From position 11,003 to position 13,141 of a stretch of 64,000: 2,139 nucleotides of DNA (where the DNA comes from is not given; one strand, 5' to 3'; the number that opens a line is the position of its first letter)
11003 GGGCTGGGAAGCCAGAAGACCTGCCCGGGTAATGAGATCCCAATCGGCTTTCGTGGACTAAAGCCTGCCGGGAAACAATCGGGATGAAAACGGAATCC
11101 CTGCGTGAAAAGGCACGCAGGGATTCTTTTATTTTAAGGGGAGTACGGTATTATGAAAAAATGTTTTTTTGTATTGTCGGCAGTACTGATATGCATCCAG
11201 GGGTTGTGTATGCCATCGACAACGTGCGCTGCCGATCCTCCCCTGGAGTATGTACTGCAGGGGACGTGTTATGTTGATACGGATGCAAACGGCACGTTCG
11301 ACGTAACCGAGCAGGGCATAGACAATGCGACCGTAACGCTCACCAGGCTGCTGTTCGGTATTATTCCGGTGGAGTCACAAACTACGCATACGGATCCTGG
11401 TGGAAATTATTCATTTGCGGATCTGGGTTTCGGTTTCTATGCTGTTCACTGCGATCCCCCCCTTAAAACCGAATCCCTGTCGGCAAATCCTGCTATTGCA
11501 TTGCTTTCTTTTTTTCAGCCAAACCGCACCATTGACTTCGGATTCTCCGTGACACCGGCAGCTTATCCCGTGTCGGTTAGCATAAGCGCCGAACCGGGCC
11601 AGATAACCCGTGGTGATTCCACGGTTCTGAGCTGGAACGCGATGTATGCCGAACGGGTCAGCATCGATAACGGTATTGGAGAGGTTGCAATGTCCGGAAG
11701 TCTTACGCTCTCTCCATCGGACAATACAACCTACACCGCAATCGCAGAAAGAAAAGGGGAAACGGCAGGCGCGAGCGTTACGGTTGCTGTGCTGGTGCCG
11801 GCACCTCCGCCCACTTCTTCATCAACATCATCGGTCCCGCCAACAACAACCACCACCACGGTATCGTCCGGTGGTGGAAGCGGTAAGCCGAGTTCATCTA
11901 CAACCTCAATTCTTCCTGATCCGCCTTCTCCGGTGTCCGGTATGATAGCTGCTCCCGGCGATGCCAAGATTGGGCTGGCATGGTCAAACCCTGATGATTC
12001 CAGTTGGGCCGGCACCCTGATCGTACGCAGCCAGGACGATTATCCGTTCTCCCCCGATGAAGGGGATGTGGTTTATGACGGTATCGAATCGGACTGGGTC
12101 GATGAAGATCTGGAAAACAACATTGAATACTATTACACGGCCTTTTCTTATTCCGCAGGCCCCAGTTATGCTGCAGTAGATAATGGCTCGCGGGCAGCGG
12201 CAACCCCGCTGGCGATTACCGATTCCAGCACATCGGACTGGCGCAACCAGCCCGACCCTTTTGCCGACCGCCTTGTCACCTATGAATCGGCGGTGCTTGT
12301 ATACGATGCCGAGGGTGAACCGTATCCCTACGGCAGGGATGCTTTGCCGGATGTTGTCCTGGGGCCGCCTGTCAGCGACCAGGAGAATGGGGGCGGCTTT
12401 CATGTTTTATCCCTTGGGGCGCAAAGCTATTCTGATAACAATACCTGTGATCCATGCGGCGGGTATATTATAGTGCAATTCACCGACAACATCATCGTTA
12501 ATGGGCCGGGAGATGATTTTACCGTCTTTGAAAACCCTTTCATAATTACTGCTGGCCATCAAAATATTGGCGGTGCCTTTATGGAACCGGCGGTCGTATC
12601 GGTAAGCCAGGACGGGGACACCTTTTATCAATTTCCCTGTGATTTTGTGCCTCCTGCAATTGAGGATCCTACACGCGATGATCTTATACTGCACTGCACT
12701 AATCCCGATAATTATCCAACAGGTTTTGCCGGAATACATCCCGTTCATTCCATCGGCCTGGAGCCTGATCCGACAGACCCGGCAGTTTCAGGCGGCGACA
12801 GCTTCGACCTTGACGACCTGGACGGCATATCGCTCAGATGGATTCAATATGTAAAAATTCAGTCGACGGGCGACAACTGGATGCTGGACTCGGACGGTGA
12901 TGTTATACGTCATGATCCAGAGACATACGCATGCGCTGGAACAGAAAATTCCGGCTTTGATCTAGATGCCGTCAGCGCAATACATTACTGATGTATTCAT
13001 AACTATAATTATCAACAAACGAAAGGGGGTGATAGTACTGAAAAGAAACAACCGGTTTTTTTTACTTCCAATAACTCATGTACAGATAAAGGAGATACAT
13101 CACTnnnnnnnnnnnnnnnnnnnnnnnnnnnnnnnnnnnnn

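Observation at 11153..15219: Riboswitch-controlled operon of two large secreted proteins sharing a novel C-terminal domain: candidate corrinoid-capture surface proteins outside Bacteroidetes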

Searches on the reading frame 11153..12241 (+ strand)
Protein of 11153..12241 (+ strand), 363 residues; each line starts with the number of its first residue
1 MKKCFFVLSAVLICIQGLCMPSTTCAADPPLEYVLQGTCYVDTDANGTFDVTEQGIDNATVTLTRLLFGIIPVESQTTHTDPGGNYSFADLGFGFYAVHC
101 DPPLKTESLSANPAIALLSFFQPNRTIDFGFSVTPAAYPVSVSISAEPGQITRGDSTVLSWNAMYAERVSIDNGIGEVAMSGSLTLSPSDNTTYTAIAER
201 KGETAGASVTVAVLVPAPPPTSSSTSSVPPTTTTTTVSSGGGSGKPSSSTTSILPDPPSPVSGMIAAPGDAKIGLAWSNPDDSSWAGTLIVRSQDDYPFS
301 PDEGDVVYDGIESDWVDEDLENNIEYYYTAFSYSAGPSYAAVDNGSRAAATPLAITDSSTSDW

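Call 70: search_protein_families(library=pfam, proteins=[window:11153-12241:+], max_evalue=0.01)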
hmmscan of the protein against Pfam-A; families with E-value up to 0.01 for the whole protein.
window:11153-12241:+ (363 aa): 1 family
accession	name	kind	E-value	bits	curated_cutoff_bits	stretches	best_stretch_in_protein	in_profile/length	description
PF17210.9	SdrD_B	-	4.6e-09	36.9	29.7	1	39-105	7-69/112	SdrD B-like domain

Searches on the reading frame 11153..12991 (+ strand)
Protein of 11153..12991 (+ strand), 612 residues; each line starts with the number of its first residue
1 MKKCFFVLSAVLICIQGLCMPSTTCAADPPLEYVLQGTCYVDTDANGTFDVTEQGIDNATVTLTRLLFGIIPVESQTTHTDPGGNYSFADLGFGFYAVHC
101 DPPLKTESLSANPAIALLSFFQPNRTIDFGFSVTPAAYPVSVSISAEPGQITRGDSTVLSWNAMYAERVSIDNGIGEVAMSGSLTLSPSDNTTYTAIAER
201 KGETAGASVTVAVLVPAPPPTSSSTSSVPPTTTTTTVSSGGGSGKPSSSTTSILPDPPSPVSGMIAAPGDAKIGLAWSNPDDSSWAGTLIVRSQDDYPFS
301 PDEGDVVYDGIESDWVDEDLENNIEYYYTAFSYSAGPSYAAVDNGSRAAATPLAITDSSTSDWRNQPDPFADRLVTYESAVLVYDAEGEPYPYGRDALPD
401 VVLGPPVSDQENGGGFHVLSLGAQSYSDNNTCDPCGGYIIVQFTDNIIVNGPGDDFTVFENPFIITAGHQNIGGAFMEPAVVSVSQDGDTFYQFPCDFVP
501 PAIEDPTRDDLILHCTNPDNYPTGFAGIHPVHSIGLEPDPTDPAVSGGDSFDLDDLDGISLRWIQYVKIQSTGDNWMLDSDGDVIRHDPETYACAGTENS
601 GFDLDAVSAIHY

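Call 8: search_protein_families(library=pfam, proteins=[window:11153-12991:+], max_evalue=0.1)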
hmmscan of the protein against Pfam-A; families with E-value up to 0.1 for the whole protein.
window:11153-12991:+ (612 aa): 2 families
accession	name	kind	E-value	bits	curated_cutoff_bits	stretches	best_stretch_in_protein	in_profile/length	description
PF17210.9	SdrD_B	-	8.5e-09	36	29.7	1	39-105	7-69/112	SdrD B-like domain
PF13620.12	CarboxypepD_reg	-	0.035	14.9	32.3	1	52-99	10-53/82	Carboxypeptidase regulatory-like domain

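Call 9: search_protein_families(library=ncbifam, proteins=[window:11153-12991:+], max_evalue=0.1)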
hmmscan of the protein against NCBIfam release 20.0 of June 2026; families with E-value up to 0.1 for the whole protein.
window:11153-12991:+ (612 aa): 3 families
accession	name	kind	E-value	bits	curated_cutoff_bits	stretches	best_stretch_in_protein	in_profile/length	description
NF033170.0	lipo_LIC13355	subfamily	3.7e-10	39.4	120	1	435-557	98-216/273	LIC_13355 family lipoprotein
NF012181.0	MSCRAMM_SdrD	exception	0.00037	18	2500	1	33-103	793-859/1379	MSCRAMM family adhesin SdrD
NF000535.3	MSCRAMM_SdrC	exception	0.0085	14.1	1700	1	33-103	608-674/963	MSCRAMM family adhesin SdrC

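Call 15: search_solved_structures(query=window:11153-12988:+, max_evalue=1)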
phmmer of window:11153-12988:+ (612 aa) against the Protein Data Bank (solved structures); distinct sequences matched with E-value up to 1: 0.
